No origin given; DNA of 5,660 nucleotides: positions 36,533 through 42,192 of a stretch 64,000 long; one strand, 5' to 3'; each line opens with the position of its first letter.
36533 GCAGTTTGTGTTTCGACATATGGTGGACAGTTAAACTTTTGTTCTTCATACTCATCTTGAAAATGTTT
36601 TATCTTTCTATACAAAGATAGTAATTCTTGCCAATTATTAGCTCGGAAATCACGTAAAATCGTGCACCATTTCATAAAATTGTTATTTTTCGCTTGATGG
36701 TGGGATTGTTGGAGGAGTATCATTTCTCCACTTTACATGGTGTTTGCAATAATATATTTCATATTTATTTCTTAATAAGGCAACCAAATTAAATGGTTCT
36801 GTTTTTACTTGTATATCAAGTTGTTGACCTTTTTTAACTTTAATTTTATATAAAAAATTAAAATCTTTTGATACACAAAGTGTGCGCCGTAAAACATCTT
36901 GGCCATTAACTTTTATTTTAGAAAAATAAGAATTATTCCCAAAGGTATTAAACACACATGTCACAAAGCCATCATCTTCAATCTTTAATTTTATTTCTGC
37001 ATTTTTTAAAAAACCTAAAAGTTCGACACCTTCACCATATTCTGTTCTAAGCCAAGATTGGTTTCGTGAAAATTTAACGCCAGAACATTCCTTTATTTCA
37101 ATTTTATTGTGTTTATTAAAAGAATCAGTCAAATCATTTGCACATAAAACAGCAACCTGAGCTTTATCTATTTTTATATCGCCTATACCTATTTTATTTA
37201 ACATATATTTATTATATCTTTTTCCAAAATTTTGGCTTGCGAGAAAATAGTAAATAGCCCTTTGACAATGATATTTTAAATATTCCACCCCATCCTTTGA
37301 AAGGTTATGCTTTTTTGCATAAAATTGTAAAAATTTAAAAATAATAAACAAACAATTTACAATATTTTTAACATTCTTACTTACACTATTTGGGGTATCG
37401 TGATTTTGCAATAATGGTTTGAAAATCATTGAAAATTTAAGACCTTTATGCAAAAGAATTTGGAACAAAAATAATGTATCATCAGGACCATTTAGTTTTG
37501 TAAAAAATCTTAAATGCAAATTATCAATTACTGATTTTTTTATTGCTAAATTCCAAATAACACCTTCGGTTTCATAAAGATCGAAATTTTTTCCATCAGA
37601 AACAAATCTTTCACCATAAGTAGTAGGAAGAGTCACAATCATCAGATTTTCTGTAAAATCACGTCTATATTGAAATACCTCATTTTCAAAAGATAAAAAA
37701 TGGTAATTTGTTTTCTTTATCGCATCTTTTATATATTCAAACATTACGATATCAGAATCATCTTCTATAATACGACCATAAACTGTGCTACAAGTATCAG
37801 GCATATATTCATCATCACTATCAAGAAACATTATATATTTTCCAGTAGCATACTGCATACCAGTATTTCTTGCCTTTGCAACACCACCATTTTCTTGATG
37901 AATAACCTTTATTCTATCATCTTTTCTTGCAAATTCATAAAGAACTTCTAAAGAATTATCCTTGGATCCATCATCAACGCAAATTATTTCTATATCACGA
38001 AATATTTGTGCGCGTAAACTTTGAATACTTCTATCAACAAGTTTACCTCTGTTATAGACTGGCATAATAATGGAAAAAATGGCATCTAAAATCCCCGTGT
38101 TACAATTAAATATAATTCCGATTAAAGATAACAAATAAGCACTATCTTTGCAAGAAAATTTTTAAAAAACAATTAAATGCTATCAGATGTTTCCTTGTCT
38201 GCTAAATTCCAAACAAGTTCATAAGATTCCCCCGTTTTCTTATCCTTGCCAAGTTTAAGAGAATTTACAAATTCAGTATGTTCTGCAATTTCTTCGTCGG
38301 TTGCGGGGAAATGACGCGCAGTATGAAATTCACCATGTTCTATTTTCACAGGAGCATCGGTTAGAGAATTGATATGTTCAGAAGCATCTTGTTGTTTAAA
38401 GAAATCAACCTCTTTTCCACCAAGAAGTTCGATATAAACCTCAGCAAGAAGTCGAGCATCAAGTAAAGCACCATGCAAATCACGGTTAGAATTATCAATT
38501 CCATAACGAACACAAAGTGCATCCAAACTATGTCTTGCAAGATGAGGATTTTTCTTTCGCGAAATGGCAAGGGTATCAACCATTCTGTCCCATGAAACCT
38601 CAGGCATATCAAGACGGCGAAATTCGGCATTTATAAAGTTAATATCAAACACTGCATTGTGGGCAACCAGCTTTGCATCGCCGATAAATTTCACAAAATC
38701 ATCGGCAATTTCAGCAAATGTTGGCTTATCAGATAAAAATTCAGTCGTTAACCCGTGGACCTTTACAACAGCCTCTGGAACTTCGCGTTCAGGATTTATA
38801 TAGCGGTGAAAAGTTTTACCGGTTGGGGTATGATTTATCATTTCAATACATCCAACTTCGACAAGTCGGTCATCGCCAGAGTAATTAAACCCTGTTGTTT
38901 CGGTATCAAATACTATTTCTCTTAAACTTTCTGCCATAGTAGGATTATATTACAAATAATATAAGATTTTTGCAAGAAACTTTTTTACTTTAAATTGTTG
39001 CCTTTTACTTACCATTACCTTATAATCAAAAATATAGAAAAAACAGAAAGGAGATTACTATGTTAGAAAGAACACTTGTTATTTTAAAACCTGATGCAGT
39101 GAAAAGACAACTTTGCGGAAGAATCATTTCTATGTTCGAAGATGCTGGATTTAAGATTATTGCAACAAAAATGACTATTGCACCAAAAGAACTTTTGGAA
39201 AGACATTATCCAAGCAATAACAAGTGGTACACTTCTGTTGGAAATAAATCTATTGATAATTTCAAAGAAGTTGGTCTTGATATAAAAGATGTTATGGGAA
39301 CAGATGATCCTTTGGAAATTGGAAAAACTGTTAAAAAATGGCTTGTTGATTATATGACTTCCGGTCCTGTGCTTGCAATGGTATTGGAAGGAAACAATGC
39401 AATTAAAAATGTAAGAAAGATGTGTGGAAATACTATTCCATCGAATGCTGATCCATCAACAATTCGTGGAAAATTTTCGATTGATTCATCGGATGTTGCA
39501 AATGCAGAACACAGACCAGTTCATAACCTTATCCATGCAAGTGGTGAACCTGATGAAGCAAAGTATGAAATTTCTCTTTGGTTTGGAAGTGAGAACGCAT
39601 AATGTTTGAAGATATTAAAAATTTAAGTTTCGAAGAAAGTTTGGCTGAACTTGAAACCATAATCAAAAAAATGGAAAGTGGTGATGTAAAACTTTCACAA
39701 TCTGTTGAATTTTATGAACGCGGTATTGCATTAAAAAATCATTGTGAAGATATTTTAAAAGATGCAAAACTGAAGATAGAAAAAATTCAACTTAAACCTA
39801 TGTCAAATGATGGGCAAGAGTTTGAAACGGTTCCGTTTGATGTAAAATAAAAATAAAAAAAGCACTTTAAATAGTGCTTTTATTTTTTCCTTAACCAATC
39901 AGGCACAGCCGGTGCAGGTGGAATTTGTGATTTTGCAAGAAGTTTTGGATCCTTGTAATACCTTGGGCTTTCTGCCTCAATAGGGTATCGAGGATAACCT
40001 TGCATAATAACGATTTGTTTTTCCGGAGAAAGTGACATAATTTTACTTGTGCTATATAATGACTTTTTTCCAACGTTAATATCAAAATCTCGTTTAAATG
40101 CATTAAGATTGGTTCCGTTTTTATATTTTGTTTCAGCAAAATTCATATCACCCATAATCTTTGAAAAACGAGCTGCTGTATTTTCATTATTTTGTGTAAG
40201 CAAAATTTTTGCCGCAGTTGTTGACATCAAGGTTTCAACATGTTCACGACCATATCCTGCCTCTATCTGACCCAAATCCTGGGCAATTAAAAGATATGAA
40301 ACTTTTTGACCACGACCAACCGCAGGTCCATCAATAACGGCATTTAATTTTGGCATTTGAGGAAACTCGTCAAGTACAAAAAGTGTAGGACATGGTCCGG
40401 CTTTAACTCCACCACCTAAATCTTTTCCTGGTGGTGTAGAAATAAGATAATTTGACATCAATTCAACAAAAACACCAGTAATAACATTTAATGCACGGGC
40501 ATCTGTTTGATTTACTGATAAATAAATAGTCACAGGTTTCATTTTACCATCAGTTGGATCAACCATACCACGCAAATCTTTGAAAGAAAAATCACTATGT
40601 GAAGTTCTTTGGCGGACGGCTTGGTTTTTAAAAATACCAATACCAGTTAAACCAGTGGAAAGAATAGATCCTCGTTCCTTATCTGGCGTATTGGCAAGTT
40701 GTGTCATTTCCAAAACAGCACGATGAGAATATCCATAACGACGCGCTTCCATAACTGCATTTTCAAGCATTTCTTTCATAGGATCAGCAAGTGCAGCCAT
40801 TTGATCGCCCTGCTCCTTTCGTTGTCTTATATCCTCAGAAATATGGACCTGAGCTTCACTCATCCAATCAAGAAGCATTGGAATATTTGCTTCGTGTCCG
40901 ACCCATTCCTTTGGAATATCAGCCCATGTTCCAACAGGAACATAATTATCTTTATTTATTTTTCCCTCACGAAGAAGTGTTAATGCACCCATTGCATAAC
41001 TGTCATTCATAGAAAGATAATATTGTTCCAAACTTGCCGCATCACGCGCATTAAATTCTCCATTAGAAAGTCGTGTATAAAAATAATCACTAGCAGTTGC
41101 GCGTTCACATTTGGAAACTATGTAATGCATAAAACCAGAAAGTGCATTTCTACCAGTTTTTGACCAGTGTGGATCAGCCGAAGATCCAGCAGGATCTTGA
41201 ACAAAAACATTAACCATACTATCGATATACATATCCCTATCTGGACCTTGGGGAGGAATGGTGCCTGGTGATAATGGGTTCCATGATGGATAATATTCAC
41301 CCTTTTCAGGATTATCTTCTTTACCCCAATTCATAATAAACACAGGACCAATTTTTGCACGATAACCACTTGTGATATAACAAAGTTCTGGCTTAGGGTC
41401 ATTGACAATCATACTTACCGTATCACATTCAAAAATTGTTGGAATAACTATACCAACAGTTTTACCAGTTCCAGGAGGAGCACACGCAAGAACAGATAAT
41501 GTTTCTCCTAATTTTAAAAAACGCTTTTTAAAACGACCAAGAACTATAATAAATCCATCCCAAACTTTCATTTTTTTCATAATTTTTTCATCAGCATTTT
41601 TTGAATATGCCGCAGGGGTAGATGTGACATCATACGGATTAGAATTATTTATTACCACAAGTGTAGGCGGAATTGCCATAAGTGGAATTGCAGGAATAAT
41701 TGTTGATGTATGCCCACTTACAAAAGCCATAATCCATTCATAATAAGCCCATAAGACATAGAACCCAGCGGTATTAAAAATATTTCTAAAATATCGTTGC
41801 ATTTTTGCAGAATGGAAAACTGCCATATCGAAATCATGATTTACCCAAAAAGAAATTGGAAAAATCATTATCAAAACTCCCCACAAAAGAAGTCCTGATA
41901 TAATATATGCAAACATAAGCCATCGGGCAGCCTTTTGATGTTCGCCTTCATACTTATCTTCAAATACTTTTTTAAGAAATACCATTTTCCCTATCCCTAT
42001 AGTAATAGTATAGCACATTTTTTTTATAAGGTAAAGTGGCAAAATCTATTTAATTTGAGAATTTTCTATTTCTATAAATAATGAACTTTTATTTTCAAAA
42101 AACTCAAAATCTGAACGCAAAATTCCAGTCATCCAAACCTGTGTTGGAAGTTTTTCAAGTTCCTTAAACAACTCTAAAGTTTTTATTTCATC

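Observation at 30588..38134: Accessory cluster at tRNA-Arg: secreted eukaryotic-like cysteine-repeat proteins plus three glycosyltransferases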

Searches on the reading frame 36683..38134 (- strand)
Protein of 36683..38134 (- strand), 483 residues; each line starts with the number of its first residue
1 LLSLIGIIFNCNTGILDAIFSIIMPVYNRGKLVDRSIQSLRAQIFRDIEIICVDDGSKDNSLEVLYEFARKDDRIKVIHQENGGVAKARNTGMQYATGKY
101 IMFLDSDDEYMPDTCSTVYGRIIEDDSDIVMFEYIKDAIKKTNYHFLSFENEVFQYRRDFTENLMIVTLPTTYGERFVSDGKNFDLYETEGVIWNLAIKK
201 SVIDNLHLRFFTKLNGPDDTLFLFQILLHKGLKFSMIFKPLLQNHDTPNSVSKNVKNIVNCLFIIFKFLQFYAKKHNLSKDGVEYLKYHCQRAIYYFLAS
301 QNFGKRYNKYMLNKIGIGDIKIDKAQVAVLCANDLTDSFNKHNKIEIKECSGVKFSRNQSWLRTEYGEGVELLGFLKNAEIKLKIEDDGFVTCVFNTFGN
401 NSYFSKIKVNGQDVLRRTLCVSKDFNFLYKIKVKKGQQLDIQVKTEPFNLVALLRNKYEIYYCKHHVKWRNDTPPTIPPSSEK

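Call 4: search_protein_families(library=pfam, proteins=[window:36683-38134:-], max_evalue=0.1)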
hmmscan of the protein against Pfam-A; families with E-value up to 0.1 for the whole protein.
window:36683-38134:- (483 aa): 3 families
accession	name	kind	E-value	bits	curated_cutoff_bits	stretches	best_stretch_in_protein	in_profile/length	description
PF00535.33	Glycos_transf_2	-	1.2e-40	139.6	23.3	1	21-164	1-147/168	Glycosyl transferase family 2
PF10111.15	Glyco_tranf_2_2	-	1.7e-11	44.6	27.3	1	21-166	1-146/276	Glycosyltransferase like family 2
PF13641.12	Glyco_tranf_2_3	-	2.3e-05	24.9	27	1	20-116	3-105/230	Glycosyltransferase like family 2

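Call 5: search_protein_families(library=ncbifam, proteins=[window:36683-38134:-], max_evalue=0.1)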
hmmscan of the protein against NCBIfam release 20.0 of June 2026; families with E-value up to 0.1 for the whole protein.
window:36683-38134:- (483 aa): 27 families (the best 25 are shown)
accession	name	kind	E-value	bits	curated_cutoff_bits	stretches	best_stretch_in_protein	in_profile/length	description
NF007482.0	PRK10073.1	equivalog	2.7e-30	105.5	423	1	20-130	8-118/334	glycosyltransferase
NF047683.1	TeichurnBiosyTuaG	equivalog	3.6e-25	89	400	1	19-114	7-103/252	teichuronic acid biosynthesis protein TuaG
NF041875.1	EPS_EpsD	equivalog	9.2e-22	77.9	370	1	21-131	2-113/325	exopolysaccharide biosynthesis glycosyltransferase EpsD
TIGR03937.1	PgaC_IcaA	equivalog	3.9e-20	72.2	422.3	1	20-108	47-136/407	poly-beta-1,6-N-acetyl-D-glucosamine synthase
NF050050.1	ProtGlycPglI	equivalog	4.1e-20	72.3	500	1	19-135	3-121/306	GalNAc(5)-diNAcBac-PP-undecaprenol beta-1,3-glucosyltransferase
NF053739.1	GlytfEpsEBac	equivalog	4.2e-15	55.4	450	1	21-110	4-95/265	glycosyltransferase EpsE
NF007453.0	PRK10018.1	equivalog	1.1e-14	54.7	382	1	18-118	6-107/280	colanic acid biosynthesis glycosyltransferase WcaA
TIGR04017.1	WcaA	equivalog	2e-14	53.9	495.75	1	19-118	6-106/279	colanic acid biosynthesis glycosyltransferase WcaA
TIGR04283.1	glyco_like_mftF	equivalog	5.2e-13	49.1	182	1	21-134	2-109/221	TIGR04283 family arsenosugar biosynthesis glycosyltransferase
TIGR03111.1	glyc2_xrt_Gpos1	hypoth_equivalog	1e-12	47.6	363.95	1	21-160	52-199/439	TIGR03111 family XrtG-associated glycosyltransferase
TIGR03965.1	mycofact_glyco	equivalog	1.6e-12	47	280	1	21-107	77-164/467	mycofactocin biosynthesis glycosyltransferase MftF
NF047588.1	GlcsyltransPgfSStrep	equivalog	2.7e-12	46.5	500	1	20-115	3-103/308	glycosyltransferase PgfS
NF041394.1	GtaseAglG_Halo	equivalog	1.9e-10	40.5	440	1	33-108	18-93/304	glucosyl-dolichyl phosphate glucuronosyltransferase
NF038302.1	EPS_HpsE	equivalog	2.8e-10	39.7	300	1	20-108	3-97/307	hormogonium polysaccharide biosynthesis glycosyltransferase HpsE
NF007986.1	PRK10714.1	equivalog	8.8e-10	38.1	529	1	21-116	9-109/316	undecaprenyl-phosphate 4-deoxy-4-formamido-L-arabinose transferase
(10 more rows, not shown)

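Call 36: search_solved_structures(query=window:36683-38134:-, max_evalue=0.001)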
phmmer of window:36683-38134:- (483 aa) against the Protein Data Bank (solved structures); distinct sequences matched with E-value up to 0.001: 29.
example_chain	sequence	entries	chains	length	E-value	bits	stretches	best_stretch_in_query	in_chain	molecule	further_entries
2z87_A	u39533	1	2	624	1.4e-26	96.4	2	19-118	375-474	Chondroitin synthase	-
2z86_A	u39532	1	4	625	1.4e-26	96.4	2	19-118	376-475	Chondroitin synthase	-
5hea_A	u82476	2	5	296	6.8e-25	90.8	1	19-134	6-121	Putative glycosyltransferase (GalT1)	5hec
3bcv_A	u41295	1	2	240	6.5e-22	81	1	20-131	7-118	Putative glycosyltransferase protein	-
5tze_C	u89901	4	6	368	2.1e-13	52.9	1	20-133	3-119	Glycosyl transferase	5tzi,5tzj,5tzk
5tz8_A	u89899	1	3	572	3.4e-13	52.2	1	20-133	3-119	Glycosyl transferase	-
8vh7_A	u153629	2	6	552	5.3e-13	51.6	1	11-111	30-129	Heparosan synthase B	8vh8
8viw_A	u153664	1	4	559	5.5e-13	51.6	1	11-111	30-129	Heparosan synthase B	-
6h1j_A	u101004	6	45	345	7.1e-13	51.2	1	20-134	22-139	Probable ss-1,3-N-acetylglucosaminyltransferase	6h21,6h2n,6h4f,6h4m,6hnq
8bz4_A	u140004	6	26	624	1e-10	44.1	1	17-134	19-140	Glycosyltransferase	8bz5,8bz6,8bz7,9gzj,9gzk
8bz8_A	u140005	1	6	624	1e-10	44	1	17-134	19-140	Glycosyltransferase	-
6p61_A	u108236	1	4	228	3.2e-09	39.1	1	20-120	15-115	Glycosyltransferase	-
3l7i_A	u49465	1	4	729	4.6e-09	38.6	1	21-111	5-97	Teichoic acid biosynthesis protein F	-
3l7j_A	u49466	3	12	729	4.6e-09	38.6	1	21-111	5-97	Teichoic acid biosynthesis protein F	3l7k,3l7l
3l7m_A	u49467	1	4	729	4.6e-09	38.6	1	21-111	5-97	Teichoic acid biosynthesis protein F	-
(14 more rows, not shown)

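Call 51: search_protein_families(library=phrogs, proteins=[window:36683-38134:-], max_evalue=0.01)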
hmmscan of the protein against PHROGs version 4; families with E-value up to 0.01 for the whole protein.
window:36683-38134:- (483 aa): 9 families
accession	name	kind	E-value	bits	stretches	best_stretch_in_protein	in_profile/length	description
phrog_841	-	moron, auxiliary metabolic gene and host takeover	2.5e-13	51.2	1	20-133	4-121/309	GtrB-like O-antigen conversion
phrog_22088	-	unknown function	4e-13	50.1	1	9-136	51-182/377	-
phrog_22739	-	moron, auxiliary metabolic gene and host takeover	7.2e-13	49.3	1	21-135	5-122/327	GtrB-like O-antigen conversion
phrog_14775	-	moron, auxiliary metabolic gene and host takeover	2.1e-06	28.5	1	70-160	34-128/203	glycosyltransferase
phrog_9549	-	moron, auxiliary metabolic gene and host takeover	4.2e-06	27.9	1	30-140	13-123/221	glycosyltransferase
phrog_13126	-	moron, auxiliary metabolic gene and host takeover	2.8e-05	24.5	1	27-141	10-120/394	beta-1,4-glycosyltransferase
phrog_2456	-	moron, auxiliary metabolic gene and host takeover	0.0035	17.9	1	28-108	13-87/239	glycosyltransferase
phrog_8858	-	moron, auxiliary metabolic gene and host takeover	0.0037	17.1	1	78-133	55-109/395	glycosyltransferase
phrog_1579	-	moron, auxiliary metabolic gene and host takeover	0.0097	16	0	22-111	24-103/482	glycosyltransferase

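Call 86: search_protein_families(library=padloc, proteins=[window:36683-38134:-], max_evalue=0.01)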
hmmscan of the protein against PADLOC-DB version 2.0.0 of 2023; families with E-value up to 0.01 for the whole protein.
window:36683-38134:- (483 aa): 0 families

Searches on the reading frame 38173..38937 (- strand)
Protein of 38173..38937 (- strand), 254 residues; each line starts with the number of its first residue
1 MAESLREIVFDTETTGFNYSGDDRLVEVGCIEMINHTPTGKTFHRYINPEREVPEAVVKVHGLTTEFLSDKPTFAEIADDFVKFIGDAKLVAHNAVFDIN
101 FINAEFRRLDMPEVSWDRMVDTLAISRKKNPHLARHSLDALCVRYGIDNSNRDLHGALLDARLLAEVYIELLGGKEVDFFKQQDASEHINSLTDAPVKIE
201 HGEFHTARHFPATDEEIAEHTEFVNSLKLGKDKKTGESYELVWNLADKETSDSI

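Call 68: find_related_loci(query=window:38173-38937:-, collection=metagenome_contigs, flank=10000)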
Query window:38173-38937:- (254 aa) in metagenome_contigs; peptide patterns used: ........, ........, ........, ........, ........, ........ (x = any residue, [..] = any of these).
600 stretches matched a pattern (row limit reached: there are more); 220 encode a relative of the query (tblastn E <= 1e-3); the best 80 are kept; 80 distinct loci.
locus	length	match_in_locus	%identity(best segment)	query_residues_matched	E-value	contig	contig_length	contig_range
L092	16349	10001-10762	99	1-254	2e-171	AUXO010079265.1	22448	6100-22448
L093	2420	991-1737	81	1-250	1e-148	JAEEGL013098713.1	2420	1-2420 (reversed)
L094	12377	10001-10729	81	1-243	5e-139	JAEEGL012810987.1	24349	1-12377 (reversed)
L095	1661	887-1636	78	1-250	2e-145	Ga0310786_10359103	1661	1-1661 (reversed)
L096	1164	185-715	60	2-179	2e-77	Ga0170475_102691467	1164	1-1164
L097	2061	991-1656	51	2-227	2e-72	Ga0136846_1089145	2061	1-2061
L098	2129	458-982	61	4-179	4e-72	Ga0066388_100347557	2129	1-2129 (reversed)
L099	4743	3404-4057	52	5-227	5e-70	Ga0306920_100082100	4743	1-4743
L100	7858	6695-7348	52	5-227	5e-70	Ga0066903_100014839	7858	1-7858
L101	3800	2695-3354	52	4-227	8e-70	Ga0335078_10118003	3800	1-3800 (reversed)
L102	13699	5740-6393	52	5-227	4e-69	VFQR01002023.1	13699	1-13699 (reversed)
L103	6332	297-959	52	3-227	2e-69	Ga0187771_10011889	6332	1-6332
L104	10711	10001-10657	50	4-228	1e-68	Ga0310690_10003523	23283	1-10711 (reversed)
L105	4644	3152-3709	56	4-190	2e-68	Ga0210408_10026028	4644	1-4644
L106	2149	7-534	59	3-179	2e-70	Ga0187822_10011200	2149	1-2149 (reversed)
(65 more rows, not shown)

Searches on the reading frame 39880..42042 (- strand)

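Call 21: search_protein_families(library=pfam, proteins=[window:39880-42042:-], max_evalue=0.01)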
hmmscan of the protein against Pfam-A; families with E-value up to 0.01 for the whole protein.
window:39880-42042:- (720 aa): 3 families
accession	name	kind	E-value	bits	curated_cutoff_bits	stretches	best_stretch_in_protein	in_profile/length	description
PF02534.20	T4SS-DNA_transf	-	8.8e-53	180.2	20.1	2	419-705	183-455/468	Type IV secretory system Conjugative DNA transfer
PF12696.13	TraG-D_C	-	7.3e-18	65.1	22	1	552-671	1-124/126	TraM recognition site of TraD and TraG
PF10412.15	TrwB_AAD_bind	-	4.8e-16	59.1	20.5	1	480-671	187-366/387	Type IV secretion-system coupling protein DNA-binding domain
